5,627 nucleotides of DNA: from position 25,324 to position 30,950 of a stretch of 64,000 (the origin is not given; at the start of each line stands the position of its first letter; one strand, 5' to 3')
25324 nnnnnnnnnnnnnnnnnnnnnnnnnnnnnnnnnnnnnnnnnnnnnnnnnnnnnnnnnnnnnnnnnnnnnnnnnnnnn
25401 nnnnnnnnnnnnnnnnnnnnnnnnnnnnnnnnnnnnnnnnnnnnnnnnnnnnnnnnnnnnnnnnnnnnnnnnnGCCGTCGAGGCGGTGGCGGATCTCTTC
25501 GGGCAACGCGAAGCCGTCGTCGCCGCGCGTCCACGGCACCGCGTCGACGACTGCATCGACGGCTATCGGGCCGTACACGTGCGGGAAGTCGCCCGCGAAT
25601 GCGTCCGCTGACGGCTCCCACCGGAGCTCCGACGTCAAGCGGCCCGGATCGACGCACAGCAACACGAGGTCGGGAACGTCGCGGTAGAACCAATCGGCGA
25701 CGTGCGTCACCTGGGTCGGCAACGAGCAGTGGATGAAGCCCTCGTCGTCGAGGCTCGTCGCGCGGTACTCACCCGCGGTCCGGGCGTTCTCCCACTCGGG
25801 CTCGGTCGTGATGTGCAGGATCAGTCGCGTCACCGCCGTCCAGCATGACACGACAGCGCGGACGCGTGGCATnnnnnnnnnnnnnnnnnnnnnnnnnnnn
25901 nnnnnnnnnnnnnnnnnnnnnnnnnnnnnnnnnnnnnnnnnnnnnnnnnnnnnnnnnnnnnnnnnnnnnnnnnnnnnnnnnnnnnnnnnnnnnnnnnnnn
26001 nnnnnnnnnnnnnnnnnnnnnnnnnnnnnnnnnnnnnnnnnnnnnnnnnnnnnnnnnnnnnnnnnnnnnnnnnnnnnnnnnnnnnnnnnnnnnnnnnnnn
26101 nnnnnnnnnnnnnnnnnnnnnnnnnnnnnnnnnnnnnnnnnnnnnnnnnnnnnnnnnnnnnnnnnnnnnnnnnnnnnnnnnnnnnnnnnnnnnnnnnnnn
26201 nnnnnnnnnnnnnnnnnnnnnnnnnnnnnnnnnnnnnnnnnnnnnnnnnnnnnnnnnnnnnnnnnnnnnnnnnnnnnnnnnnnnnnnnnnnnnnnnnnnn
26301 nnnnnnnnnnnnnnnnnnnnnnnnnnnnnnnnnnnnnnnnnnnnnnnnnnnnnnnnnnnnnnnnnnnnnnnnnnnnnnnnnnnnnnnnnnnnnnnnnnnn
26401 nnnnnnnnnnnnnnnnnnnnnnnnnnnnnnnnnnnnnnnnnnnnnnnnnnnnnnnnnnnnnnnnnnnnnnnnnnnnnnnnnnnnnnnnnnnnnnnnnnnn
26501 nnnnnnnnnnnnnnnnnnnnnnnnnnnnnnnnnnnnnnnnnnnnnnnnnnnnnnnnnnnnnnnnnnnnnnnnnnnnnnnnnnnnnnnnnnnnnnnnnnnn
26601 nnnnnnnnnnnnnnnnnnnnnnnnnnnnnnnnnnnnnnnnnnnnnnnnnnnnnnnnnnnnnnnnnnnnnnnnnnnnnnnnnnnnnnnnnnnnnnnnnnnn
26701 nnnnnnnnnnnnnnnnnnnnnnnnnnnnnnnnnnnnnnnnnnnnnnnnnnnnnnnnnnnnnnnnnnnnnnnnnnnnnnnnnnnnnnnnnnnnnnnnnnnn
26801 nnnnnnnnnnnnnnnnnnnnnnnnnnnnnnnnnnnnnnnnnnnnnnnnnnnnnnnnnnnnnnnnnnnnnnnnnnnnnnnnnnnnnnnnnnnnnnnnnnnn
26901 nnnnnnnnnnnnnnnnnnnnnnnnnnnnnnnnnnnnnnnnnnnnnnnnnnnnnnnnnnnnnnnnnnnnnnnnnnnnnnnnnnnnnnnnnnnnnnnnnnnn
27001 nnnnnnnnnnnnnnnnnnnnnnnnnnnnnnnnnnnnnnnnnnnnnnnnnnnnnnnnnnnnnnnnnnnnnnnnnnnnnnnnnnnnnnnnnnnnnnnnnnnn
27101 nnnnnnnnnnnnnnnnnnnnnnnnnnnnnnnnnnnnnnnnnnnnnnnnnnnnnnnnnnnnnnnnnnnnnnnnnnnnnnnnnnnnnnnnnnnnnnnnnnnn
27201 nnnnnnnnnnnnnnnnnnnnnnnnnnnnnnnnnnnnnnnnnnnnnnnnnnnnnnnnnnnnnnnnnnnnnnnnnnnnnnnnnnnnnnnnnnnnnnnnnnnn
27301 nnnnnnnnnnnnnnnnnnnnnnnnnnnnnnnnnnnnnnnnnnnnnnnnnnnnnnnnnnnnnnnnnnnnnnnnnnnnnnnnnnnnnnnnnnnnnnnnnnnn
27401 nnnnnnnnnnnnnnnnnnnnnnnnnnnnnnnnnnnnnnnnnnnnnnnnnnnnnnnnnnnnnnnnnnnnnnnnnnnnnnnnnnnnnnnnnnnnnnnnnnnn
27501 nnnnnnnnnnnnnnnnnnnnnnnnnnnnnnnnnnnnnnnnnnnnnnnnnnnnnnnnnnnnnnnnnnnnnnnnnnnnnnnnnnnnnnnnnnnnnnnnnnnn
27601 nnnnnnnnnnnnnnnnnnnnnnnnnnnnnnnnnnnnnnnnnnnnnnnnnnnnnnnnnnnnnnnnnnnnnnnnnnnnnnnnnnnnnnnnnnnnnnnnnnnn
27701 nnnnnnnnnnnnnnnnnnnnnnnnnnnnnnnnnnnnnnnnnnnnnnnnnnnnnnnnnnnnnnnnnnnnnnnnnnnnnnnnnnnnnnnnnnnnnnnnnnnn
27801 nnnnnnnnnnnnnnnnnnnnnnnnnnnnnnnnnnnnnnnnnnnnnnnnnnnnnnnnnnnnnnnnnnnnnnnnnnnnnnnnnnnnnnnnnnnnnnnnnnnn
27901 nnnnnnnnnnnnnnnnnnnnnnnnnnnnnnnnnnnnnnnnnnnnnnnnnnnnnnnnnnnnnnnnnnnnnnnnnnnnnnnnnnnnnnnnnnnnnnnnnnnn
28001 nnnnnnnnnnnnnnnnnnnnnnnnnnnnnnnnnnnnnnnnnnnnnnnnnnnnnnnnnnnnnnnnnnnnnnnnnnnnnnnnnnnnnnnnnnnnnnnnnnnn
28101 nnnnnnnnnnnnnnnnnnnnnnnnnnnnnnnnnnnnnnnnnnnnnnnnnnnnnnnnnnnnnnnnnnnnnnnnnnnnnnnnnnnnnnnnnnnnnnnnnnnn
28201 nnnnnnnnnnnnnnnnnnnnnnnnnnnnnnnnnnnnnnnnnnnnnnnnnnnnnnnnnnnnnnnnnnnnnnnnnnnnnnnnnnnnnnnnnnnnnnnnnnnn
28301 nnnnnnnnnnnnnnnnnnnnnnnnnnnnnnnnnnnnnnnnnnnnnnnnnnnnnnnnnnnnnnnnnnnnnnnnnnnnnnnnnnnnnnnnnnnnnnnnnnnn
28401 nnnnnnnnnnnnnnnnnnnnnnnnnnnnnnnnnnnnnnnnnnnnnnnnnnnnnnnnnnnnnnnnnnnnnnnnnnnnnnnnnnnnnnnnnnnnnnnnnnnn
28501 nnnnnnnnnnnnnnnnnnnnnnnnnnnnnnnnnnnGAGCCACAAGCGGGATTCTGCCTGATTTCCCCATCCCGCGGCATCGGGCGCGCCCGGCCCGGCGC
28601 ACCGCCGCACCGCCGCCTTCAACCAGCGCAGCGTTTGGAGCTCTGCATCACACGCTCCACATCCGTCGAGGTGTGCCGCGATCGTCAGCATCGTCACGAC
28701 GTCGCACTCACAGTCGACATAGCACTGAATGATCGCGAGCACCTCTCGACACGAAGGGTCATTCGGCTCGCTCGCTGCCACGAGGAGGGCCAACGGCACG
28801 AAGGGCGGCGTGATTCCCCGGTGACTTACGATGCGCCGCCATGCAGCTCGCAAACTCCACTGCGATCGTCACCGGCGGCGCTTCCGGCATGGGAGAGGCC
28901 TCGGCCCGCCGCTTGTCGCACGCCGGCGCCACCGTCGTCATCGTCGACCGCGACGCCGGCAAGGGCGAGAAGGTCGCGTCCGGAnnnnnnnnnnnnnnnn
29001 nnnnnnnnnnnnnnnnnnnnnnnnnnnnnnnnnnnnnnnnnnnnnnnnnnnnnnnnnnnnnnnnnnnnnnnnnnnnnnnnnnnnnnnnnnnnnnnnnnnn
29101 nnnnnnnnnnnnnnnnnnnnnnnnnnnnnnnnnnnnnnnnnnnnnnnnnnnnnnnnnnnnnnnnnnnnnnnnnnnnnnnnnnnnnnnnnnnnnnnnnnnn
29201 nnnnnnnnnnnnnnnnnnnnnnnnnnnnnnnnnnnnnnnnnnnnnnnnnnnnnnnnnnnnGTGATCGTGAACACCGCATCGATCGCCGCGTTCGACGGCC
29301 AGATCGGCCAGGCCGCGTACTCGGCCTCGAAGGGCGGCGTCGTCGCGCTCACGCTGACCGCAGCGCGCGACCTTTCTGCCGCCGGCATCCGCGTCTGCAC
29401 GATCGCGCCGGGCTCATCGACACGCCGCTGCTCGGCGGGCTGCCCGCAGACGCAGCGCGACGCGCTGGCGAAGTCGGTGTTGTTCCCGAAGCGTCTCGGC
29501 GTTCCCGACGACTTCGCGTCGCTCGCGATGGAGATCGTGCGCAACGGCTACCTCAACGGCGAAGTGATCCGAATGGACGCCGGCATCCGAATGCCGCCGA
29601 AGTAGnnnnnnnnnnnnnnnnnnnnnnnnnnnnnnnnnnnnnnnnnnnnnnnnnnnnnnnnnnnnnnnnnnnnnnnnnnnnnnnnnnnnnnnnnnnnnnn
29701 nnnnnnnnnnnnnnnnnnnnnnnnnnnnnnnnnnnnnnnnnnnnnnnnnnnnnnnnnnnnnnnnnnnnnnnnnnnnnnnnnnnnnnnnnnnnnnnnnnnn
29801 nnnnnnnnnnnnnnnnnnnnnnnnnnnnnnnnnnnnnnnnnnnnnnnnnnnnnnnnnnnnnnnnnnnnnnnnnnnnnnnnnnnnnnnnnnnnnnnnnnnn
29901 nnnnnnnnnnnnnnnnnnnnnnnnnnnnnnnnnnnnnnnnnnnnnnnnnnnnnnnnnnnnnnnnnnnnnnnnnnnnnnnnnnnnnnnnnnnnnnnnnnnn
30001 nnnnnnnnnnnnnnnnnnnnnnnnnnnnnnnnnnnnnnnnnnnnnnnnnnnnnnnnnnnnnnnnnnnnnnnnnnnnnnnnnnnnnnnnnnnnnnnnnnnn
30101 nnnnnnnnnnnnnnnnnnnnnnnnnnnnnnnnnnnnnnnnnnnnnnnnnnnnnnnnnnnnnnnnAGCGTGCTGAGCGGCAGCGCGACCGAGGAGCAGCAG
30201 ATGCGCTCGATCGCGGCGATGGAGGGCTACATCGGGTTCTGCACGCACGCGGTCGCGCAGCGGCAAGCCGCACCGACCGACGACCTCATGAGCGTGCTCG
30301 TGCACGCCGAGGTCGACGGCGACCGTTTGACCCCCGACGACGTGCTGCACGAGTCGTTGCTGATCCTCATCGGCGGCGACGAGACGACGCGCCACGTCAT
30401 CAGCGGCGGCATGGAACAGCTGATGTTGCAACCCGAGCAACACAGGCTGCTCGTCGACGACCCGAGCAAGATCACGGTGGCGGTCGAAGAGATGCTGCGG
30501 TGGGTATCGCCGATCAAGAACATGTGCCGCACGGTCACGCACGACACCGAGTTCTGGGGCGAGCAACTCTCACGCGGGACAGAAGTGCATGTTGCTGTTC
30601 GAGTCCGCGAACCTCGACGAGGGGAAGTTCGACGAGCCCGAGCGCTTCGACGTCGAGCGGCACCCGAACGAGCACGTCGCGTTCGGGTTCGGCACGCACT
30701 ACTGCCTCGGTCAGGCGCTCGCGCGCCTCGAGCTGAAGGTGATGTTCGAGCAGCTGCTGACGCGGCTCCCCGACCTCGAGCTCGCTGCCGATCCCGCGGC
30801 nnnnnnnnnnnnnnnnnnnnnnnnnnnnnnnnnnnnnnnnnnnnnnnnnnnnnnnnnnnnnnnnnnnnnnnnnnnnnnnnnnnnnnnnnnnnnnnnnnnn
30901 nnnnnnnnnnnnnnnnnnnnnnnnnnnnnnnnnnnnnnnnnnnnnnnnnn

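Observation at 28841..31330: P450 + SnoaL-like + SDR genes translationally coupled directly upstream of the encapsulin genes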

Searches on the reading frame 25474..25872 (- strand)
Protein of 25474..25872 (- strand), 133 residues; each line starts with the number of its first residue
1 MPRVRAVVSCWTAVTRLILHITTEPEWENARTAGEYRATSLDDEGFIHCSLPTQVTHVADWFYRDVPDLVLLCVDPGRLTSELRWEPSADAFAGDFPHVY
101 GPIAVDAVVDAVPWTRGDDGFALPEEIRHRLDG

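Call 57: search_protein_families(library=ncbifam, proteins=[window:25474-25872:-], max_evalue=0.001)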
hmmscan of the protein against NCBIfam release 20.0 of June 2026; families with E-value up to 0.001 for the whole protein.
window:25474-25872:- (133 aa): 0 families

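Call 58: search_protein_families(library=pfam, proteins=[window:25474-25872:-], max_evalue=0.001)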
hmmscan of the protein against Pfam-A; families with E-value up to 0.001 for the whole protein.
window:25474-25872:- (133 aa): 1 family
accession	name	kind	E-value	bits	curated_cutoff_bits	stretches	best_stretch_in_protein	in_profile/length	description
PF06108.18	DUF952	-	1.4e-29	102.2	23.7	1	21-110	1-89/90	Protein of unknown function (DUF952)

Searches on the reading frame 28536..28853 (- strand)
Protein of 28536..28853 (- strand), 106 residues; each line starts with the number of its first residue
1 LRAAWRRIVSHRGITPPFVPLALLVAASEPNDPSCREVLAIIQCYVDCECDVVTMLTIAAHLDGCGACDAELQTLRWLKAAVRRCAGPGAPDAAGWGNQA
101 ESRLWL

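Call 57: search_protein_families(library=ncbifam, proteins=[window:28536-28853:-], max_evalue=0.001)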
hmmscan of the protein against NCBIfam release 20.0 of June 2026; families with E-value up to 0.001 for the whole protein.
window:28536-28853:- (106 aa): 1 family
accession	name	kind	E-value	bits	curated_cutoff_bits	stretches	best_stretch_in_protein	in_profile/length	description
TIGR03988.1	antisig_RsrA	equivalog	2.5e-08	33.9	62.5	1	34-92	1-60/77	mycothiol system anti-sigma-R factor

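Call 58: search_protein_families(library=pfam, proteins=[window:28536-28853:-], max_evalue=0.001)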
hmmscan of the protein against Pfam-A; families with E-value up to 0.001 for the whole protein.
window:28536-28853:- (106 aa): 1 family
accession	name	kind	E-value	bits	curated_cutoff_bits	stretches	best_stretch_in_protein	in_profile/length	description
PF13490.11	zf-HC2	-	0.00011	22.6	22.2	1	35-68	1-34/35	Putative zinc-finger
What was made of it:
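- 28536..28853 (-): Context: a divergently oriented zf-HC2 (RsrA-like, HxxxCxxC) small ORF upstream of the SDR. On the minus strand it is followed by the acyl-CoA synthetase gene. TIGR03988 33.9 bits, below its cut-off of 62.5 (calls 57, 58).
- An RsrA-like redox-type zinc-finger ORF lies divergently upstream (calls 57, 58).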

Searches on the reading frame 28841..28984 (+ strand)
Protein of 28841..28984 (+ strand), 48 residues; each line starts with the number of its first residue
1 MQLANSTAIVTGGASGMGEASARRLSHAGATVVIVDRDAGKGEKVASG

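Call 7: search_protein_families(library=pfam, proteins=[window:28841-28984:+], max_evalue=0.01)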
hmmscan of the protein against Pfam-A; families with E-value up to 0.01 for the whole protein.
window:28841-28984:+ (48 aa): 3 families
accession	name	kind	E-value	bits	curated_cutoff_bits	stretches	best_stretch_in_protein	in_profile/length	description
PF00106.31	adh_short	-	2.6e-08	34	26.6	1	7-47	2-42/195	short chain dehydrogenase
PF13561.12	adh_short_C2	-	0.00096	19.2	27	1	13-45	2-36/236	Enoyl-(Acyl carrier protein) reductase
PF08659.16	KR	-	0.0029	18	22.6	1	7-43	2-39/180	KR domain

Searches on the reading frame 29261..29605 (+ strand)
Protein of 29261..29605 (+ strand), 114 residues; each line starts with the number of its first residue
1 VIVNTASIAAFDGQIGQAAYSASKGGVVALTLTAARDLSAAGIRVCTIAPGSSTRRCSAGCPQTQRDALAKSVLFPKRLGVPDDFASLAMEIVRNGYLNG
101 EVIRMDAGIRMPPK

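Call 7: search_protein_families(library=pfam, proteins=[window:29261-29605:+], max_evalue=0.01)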
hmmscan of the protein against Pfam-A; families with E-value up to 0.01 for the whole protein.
window:29261-29605:+ (114 aa): 2 families
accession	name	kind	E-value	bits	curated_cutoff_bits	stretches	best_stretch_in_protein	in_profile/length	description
PF13561.12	adh_short_C2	-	6.2e-14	52.6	27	1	2-109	125-235/236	Enoyl-(Acyl carrier protein) reductase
PF00106.31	adh_short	-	2.5e-13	50.4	26.6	1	2-52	131-181/195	short chain dehydrogenase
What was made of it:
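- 28841..29605 (+): SDR gene: type-II 3-hydroxyacyl-CoA dehydrogenase (HSD10/Rv1144-like). In the window it is broken by four +1 insertions and one -1 event. Pfam adh_short/adh_short_C2 (call 7).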

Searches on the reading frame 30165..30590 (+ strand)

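Call 7: search_protein_families(library=pfam, proteins=[window:30165-30590:+], max_evalue=0.01)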
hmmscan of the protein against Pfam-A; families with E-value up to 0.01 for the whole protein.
window:30165-30590:+ (142 aa): 1 family
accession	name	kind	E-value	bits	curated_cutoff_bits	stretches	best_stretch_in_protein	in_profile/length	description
PF00067.27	p450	-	2.6e-07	30.2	22.8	1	35-91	235-294/462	Cytochrome P450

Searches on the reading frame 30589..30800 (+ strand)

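Call 7: search_protein_families(library=pfam, proteins=[window:30589-30800:+], max_evalue=0.01)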
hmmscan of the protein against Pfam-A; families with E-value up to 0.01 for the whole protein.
window:30589-30800:+ (70 aa): 1 family
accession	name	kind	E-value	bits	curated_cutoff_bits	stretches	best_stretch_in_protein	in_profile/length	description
PF00067.27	p450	-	5.5e-11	42.3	22.8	1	9-59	372-431/462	Cytochrome P450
